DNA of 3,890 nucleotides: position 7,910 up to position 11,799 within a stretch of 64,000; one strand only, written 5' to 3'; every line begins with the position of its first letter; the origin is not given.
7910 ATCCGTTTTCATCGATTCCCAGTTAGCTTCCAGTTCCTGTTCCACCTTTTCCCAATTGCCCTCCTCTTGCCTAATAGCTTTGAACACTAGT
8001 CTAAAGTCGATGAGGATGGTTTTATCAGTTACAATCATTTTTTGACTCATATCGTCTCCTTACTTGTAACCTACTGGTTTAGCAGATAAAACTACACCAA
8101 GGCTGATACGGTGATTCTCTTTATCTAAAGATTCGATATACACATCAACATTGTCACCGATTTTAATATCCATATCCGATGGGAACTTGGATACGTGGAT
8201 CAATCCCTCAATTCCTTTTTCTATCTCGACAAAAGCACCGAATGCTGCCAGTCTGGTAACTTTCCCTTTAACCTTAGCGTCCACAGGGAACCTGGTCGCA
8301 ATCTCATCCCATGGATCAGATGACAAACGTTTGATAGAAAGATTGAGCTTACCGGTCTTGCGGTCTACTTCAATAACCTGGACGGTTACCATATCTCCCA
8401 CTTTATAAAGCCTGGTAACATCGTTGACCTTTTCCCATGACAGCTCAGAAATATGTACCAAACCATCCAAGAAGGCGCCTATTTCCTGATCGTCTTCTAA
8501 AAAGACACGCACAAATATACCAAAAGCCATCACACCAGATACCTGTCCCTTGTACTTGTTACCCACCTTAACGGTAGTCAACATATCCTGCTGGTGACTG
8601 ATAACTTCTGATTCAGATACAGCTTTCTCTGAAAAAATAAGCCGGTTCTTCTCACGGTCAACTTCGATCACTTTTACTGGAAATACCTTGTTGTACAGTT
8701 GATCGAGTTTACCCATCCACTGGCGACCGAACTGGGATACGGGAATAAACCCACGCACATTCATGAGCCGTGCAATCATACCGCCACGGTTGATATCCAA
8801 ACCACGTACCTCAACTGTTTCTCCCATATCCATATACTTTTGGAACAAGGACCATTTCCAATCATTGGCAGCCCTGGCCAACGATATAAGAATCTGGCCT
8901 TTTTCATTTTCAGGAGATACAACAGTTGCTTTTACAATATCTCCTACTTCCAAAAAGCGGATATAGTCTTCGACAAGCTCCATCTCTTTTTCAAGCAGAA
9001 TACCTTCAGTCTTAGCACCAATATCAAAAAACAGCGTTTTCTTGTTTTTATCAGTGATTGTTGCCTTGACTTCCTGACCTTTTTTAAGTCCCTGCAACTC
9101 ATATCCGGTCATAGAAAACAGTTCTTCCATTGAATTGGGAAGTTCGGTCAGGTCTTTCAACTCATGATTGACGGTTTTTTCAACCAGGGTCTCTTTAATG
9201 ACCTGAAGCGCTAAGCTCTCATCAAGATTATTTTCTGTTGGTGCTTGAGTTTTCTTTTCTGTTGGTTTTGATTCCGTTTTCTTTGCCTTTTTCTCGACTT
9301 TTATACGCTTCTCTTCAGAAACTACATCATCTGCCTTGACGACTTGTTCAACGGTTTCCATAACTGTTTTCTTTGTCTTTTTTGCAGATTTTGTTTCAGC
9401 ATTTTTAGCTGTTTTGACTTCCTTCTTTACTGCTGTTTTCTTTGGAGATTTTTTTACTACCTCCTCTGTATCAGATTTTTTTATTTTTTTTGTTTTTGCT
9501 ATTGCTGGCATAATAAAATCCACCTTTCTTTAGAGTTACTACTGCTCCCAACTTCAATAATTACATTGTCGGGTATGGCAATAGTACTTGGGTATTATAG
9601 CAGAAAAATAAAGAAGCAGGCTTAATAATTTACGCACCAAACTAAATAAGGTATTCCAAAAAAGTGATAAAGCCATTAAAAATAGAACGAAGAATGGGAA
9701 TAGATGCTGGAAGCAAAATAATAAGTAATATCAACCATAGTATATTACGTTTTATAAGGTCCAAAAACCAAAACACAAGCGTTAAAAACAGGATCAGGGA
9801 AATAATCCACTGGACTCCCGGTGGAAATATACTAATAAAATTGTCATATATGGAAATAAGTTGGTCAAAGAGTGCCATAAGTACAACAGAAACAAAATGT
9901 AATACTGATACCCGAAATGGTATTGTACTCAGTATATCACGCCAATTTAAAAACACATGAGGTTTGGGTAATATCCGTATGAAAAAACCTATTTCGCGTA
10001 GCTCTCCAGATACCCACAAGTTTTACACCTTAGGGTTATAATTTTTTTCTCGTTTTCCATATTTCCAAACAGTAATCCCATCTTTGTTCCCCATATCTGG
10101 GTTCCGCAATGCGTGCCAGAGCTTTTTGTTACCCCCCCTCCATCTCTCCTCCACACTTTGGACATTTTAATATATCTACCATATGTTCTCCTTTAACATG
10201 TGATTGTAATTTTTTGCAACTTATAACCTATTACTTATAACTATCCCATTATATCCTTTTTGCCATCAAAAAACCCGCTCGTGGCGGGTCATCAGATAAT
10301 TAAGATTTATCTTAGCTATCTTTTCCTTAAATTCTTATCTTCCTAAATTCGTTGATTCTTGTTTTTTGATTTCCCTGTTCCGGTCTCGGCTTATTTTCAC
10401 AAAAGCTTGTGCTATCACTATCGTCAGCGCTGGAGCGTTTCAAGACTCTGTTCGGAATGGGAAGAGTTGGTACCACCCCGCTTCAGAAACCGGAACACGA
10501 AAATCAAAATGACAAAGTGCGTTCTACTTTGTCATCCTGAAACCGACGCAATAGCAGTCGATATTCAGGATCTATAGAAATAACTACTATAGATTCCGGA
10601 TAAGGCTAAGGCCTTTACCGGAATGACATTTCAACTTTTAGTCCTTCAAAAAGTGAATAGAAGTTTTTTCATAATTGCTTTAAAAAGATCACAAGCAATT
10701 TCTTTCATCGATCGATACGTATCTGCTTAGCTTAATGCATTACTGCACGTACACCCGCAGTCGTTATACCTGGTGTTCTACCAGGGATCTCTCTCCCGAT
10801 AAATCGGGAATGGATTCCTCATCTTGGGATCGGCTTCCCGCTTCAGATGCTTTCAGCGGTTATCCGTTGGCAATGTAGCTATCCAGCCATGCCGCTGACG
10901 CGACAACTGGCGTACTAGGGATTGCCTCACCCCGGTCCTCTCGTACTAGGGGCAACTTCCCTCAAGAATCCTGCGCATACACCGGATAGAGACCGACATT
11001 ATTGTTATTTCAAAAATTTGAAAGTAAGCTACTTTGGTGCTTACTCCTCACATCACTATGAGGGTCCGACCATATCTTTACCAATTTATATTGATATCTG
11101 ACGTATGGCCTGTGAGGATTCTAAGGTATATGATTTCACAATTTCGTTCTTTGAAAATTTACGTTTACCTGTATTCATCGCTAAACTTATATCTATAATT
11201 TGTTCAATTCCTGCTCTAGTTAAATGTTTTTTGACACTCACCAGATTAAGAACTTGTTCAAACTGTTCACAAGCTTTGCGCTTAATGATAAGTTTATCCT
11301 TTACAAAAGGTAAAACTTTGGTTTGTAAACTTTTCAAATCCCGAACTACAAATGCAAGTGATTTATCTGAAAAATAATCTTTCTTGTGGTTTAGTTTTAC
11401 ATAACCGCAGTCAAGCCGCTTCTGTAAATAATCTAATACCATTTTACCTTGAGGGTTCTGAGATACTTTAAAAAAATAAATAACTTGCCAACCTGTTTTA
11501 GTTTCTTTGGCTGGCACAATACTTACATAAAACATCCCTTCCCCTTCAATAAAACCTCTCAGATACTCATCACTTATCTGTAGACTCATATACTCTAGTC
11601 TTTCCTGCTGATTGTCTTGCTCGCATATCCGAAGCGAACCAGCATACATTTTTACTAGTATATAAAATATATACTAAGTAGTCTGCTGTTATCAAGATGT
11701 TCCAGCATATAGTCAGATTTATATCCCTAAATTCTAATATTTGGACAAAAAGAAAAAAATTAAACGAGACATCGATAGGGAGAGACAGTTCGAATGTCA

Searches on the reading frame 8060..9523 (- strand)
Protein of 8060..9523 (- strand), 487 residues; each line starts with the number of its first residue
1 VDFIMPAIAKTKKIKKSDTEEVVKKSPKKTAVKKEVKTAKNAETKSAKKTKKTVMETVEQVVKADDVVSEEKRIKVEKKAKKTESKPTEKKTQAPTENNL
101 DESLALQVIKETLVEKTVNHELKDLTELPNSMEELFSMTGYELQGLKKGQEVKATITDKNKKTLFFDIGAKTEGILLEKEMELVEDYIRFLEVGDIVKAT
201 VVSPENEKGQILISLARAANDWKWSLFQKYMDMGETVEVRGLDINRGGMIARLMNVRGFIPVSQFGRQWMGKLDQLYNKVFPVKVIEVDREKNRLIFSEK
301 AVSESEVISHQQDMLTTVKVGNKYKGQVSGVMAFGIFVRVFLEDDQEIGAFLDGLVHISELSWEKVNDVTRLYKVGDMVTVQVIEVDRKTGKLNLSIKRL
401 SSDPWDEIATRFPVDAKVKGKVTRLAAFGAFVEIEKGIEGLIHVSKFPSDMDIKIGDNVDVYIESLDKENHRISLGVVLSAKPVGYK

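Call 53: search_protein_families(library=pfam, proteins=[window:8060-9523:-], max_evalue=0.0001)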
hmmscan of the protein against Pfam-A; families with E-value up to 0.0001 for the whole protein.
window:8060-9523:- (487 aa): 2 families
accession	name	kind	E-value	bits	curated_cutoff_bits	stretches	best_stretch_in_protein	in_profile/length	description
PF00575.29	S1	-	8e-46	154.7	22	4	318-398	2-74/74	S1 RNA binding domain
PF23459.1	S1_RRP5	-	2.1e-06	28.6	27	0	347-396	22-71/72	RRP5 S1 domain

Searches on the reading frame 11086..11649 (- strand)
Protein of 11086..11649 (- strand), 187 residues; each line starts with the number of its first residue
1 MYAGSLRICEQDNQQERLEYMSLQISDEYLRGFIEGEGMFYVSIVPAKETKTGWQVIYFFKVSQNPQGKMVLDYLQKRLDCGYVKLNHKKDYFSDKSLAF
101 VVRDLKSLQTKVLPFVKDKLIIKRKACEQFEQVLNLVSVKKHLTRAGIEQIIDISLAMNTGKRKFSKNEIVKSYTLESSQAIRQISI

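Call 53: search_protein_families(library=pfam, proteins=[window:11086-11649:-], max_evalue=0.0001)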
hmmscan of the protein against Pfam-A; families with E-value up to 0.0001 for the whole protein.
window:11086-11649:- (187 aa): 1 family
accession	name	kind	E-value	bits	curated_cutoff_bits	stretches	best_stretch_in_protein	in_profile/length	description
PF00961.24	LAGLIDADG_1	-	1.2e-12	49.1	23.1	1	30-126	1-92/102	LAGLIDADG endonuclease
